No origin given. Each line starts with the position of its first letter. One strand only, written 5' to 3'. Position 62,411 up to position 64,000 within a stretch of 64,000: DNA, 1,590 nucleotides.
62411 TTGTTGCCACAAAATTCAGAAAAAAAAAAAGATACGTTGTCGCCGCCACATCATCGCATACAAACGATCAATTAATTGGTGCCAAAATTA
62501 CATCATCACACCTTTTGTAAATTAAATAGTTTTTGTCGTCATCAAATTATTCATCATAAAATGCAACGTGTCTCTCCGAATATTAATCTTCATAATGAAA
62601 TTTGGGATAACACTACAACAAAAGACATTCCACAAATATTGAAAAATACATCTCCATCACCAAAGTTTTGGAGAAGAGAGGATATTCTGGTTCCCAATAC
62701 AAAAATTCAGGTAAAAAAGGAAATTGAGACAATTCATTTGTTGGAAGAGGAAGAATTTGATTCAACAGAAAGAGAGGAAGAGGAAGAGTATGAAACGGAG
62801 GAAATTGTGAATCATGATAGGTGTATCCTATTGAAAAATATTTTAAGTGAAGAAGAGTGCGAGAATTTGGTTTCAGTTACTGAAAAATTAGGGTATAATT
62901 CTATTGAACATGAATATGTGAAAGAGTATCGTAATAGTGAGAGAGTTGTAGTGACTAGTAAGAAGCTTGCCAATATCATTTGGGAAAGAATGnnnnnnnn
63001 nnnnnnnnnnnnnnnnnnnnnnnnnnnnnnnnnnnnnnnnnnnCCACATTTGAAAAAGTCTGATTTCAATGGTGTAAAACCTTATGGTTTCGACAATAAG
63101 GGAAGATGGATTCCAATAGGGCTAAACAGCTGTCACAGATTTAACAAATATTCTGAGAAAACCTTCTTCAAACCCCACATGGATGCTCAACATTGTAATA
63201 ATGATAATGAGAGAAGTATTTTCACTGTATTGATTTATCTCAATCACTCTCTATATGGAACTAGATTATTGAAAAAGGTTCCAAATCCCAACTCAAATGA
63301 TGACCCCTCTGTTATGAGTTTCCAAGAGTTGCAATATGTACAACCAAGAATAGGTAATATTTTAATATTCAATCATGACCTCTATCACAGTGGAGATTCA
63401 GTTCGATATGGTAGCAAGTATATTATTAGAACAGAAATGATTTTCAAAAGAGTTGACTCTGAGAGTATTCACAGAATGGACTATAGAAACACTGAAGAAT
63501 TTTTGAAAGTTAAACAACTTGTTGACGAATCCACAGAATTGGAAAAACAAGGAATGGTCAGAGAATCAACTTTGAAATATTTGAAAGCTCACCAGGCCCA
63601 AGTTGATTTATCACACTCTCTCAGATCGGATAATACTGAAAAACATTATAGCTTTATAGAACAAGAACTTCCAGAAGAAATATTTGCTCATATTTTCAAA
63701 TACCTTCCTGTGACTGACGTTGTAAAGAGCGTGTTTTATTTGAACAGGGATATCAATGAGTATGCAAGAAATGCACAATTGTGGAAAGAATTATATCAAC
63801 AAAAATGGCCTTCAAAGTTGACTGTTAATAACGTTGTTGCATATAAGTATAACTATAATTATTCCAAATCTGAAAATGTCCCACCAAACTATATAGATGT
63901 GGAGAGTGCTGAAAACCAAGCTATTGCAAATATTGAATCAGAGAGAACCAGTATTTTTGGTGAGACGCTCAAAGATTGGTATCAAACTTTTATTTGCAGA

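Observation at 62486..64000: Prolyl-hydroxylase-like 2OG oxygenase fused to an F-box-like motif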

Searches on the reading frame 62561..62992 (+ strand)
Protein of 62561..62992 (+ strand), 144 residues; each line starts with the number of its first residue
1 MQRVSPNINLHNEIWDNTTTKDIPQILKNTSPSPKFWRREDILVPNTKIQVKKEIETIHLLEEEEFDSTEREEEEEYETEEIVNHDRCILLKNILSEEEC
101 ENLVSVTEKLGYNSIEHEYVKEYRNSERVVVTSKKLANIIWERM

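Call 71: search_protein_families(library=pfam, proteins=[window:62561-62992:+], max_evalue=0.01)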
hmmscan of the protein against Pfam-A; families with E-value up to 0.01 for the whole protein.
window:62561-62992:+ (144 aa): 0 families

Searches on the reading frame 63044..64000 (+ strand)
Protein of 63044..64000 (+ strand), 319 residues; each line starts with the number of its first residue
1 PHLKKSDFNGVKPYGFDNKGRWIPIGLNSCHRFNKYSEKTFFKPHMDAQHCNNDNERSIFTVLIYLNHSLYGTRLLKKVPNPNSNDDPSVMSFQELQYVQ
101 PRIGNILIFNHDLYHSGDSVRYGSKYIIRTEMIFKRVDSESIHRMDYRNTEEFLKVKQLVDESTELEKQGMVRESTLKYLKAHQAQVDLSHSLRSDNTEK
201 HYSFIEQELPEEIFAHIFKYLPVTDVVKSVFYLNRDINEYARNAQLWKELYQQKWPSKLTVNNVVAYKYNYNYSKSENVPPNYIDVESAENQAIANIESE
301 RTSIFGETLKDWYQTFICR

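Call 51: predict_structure(alignment_id=A4)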
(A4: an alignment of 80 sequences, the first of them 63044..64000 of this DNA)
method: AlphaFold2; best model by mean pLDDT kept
length: 319 residues; sequences in the alignment: 80
mean_pLDDT: 89.1   pTM: 0.77
mean pLDDT of the five models: 89.1, 89.0, 87.6, 86.1, 85.2
residues with pLDDT >= 90: 196; 70-90: 102; 50-70: 21; < 50: 0
segments of 3 or more residues with pLDDT < 50: none
pLDDT, mean of each block of 10 residues (from residue 1): 82 93 93 97 95 96 98 96 78 96 97 97 97 89 85 97 98 95 94 75 88 95 93 87 91 87 79 82 84 73 57 84
secondary structure, 60 per line:
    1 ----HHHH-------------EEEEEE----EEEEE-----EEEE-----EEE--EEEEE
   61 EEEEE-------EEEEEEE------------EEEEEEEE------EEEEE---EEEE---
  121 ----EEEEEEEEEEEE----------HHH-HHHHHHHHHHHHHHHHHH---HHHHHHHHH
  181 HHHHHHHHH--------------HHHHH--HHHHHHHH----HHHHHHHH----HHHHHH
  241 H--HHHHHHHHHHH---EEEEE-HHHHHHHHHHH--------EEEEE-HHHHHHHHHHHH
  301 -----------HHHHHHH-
elements in order: H5-8 E22-27 E32-36 E42-45 E51-53 E56-65 E73-79 E92-99 E106-110 E114-117 E125-136 H151-168 H172-189 H204-208 H211-218 H223-230 H235-241 H244-254 E258-262 H264-274 E283-287 H289-300 H312-318

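Call 53: fold_search(model_id=the predicted structure, library=pdb)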
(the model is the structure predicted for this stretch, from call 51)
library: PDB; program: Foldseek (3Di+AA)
matches with E <= 10: 1765; with E <= 0.001: 39
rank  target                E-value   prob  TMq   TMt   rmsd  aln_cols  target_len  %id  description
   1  9ghl_A                5.0e-05  1.00  0.23  0.32  16.0       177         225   15  Fe(II)-2-oxoglutarate-dependent pseudomonal iron uptake factor C in complex with malate (released 2025-08-27)
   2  8vni                  1.0e-04  1.00  0.23  0.36  11.4       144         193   10  A ligand-free crystal structure of mercaptosuccinate dioxygenase (released 2026-01-14)
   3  3dkq_C                1.1e-04  1.00  0.25  0.36  15.7       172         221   14  Crystal structure of Putative Oxygenase (YP_001051978.1) from SHEWANELLA BALTICA OS155 at 2.26 A resolution (released 2008-08-12)
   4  3dkq_B                1.2e-04  1.00  0.24  0.36  15.8       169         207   14  Crystal structure of Putative Oxygenase (YP_001051978.1) from SHEWANELLA BALTICA OS155 at 2.26 A resolution (released 2008-08-12)
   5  4j25_C                1.4e-04  1.00  0.22  0.38   5.3       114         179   18  Crystal structure of a Pseudomonas putida prolyl-4-hydroxylase (P4H) (released 2014-02-05)
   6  9qn0_B                2.2e-04  1.00  0.23  0.32  16.1       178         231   14  Fe(II)-2-oxoglutarate-dependent pseudomonal iron uptake factor C in complex with 2,4-PDCA (Mn) (released 2026-04-08)
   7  4j25_D                2.9e-04  1.00  0.23  0.40   5.4       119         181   18  Crystal structure of a Pseudomonas putida prolyl-4-hydroxylase (P4H) (released 2014-02-05)
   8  4j25_A                3.6e-04  1.00  0.22  0.38   5.1       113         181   17  Crystal structure of a Pseudomonas putida prolyl-4-hydroxylase (P4H) (released 2014-02-05)
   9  5fq0_B                3.6e-04  1.00  0.19  0.49   8.1       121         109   10  The structure of KdgF from Halomonas sp. (released 2016-05-04)
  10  9qn4_A                3.9e-04  1.00  0.25  0.35  15.8       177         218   14  Fe(II)-2-oxoglutarate-dependent pseudomonal iron uptake factor C in complex with 2-oxoglutarate (Fe) (released 2026-04-08)
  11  5fq0_C                3.9e-04  1.00  0.19  0.48   8.2       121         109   10  The structure of KdgF from Halomonas sp. (released 2016-05-04)
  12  4j25_G                4.3e-04  1.00  0.23  0.38   5.4       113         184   18  Crystal structure of a Pseudomonas putida prolyl-4-hydroxylase (P4H) (released 2014-02-05)
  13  6n1f_A                4.3e-04  1.00  0.24  0.35   5.5       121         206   15  Crystal structure of Oxidoreductase, 2OG-Fe(II) oxygenase family, from Burkholderia pseudomallei (released 2018-12-19)
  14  4iw3_A                4.3e-04  1.00  0.22  0.34   5.9       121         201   18  Crystal structure of a Pseudomonas putida prolyl-4-hydroxylase (P4H) in complex with elongation factor Tu (EF-Tu) (released 2014-01-29)
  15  6iuq_A                4.6e-04  0.99  0.22  0.24   9.9       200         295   16  Crystal structure and expression patterns of prolyl 4-hydroxylases from Phytophthora capsici (released 2018-12-12)
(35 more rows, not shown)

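Call 84: fold_search(model_id=the predicted structure, library=viral)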
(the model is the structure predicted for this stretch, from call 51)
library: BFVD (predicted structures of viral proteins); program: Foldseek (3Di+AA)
matches with E <= 10: 1751; with E <= 0.001: 107
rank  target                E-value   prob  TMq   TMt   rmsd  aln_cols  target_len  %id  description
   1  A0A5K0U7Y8            3.9e-15  1.00  0.48  0.46   3.4       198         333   29  Fe2OG dioxygenase domain-containing protein [Yasminevirus sp. GU-2018]
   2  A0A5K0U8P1            1.6e-09  1.00  0.33  0.45   4.1       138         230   26  Oxidoreductase domain containing protein [Yasminevirus sp. GU-2018]
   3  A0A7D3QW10            3.7e-08  1.00  0.30  0.36   9.4       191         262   20  Oxoglutarate/iron-dependent dioxygenase [Fadolivirus FV1/VV64]
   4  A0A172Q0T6            7.5e-08  1.00  0.31  0.39   5.0       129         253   22  2OG-Fe(II) oxygenase family protein [Acinetobacter phage vB_AbaM_ME3]
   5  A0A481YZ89            1.1e-07  1.00  0.28  0.34   5.2       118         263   30  2OG-Fe(II) oxygenase superfamily protein [Marseillevirus LCMAC202]
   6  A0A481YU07            1.8e-07  1.00  0.30  0.51   3.9       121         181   21  2OG-Fe(II) oxygenase superfamily protein [Marseillevirus LCMAC102]
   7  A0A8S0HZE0            1.5e-06  1.00  0.24  0.60   4.9       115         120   16  (no name in the UniProt tables at hand)
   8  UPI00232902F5         2.2e-06  1.00  0.23  0.58   4.1       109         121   18  (no name look-up for this kind of identifier)
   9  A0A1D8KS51            2.7e-06  1.00  0.21  0.60   6.1       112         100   16  DenV [Synechococcus phage S-WAM1]
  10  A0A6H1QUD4            2.8e-06  1.00  0.25  0.57   4.6       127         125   21  2OG-Fe(II) oxygenase superfamily protein (Fragment) [Ostreococcus mediterraneus virus 2]
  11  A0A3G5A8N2            3.0e-06  1.00  0.28  0.16  23.9       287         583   16  Prolyl 4-hydroxylase alpha subunit [Hyperionvirus sp.]
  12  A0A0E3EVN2            3.2e-06  1.00  0.27  0.41   7.0       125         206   18  DNA endonuclease V [Synechococcus phage ACG-2014b]
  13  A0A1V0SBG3            3.2e-06  1.00  0.27  0.14  20.7       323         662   16  Prolyl 4-hydroxylase alpha subunit [Catovirus CTV1]
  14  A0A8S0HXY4            6.4e-06  1.00  0.21  0.47   6.0       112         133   19  (no name in the UniProt tables at hand)
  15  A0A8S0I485            9.1e-06  1.00  0.25  0.55   5.2       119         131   19  (no name in the UniProt tables at hand)
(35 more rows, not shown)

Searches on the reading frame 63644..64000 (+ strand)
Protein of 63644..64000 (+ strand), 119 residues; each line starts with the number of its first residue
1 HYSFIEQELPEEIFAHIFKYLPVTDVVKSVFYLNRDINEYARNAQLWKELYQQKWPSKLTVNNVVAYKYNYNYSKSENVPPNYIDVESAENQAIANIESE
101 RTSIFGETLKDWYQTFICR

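Call 6: search_protein_families(library=pfam, proteins=[window:63644-64000:+], max_evalue=10)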
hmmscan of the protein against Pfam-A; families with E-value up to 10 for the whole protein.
seq(119 aa): 2 families
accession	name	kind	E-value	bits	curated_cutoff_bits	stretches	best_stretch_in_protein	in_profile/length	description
PF12937.12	F-box-like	-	2.2e-06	27.8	24.3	1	8-53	3-47/47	F-box-like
PF00646.38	F-box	-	0.012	16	20.5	1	8-27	3-22/43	F-box domain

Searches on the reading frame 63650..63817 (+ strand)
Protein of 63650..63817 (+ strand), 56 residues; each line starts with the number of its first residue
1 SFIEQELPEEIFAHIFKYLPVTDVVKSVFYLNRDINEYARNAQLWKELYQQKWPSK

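Call 82: search_solved_structures(query=A6, max_evalue=1, show_alignments=2)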
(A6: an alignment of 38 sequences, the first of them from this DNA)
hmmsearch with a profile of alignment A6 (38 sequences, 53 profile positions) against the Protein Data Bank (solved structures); distinct sequences matched with E-value up to 1: 58.
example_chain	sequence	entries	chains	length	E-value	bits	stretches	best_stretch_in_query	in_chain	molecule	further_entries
6vcd_B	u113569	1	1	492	2.6e-14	55.9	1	4-51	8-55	F-box/LRR-repeat protein 5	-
6o60_C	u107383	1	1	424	1e-11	47.6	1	2-44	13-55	F-box/LRR-repeat protein 2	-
6bva_E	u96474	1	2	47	5.6e-11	45.2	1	8-43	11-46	Lysine-specific demethylase 2B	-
6byh_E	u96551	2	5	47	8e-11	44.7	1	2-43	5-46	Lysine-specific demethylase 2A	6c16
9sfp_A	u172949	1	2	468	1.6e-10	43.8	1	10-50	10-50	F-box and WD-40 domain protein 12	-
12dl_PA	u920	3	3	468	1.6e-10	43.7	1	10-50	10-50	F-box and WD-40 domain protein 21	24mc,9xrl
7z8b_F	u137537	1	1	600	2.1e-10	43.4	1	3-45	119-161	F-box/WD repeat-containing protein 8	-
5ibk_B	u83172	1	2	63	5.3e-10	42.1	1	3-44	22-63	F-box/WD repeat-containing protein 7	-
1fs1_A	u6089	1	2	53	5.7e-10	42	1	4-45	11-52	CYCLIN A/CDK2-ASSOCIATED P19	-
1nex_B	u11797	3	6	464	8.1e-10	41.5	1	4-45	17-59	CDC4 protein | Cell division control protein 4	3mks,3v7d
5jh5_A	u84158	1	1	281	1.4e-09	40.7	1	8-43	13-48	Lysine-specific demethylase 2B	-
9wsq_B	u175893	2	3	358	1.6e-09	40.6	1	2-44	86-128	Lysine-specific demethylase 2A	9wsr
12dl_NA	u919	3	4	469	2.7e-09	39.8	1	10-50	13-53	Expressed sequence C85627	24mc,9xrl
1ldk_E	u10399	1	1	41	2.7e-09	39.8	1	4-42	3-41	SKP2-like protein type gamma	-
9kbd_C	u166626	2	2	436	3.4e-09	39.5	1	4-50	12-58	F-box only protein 3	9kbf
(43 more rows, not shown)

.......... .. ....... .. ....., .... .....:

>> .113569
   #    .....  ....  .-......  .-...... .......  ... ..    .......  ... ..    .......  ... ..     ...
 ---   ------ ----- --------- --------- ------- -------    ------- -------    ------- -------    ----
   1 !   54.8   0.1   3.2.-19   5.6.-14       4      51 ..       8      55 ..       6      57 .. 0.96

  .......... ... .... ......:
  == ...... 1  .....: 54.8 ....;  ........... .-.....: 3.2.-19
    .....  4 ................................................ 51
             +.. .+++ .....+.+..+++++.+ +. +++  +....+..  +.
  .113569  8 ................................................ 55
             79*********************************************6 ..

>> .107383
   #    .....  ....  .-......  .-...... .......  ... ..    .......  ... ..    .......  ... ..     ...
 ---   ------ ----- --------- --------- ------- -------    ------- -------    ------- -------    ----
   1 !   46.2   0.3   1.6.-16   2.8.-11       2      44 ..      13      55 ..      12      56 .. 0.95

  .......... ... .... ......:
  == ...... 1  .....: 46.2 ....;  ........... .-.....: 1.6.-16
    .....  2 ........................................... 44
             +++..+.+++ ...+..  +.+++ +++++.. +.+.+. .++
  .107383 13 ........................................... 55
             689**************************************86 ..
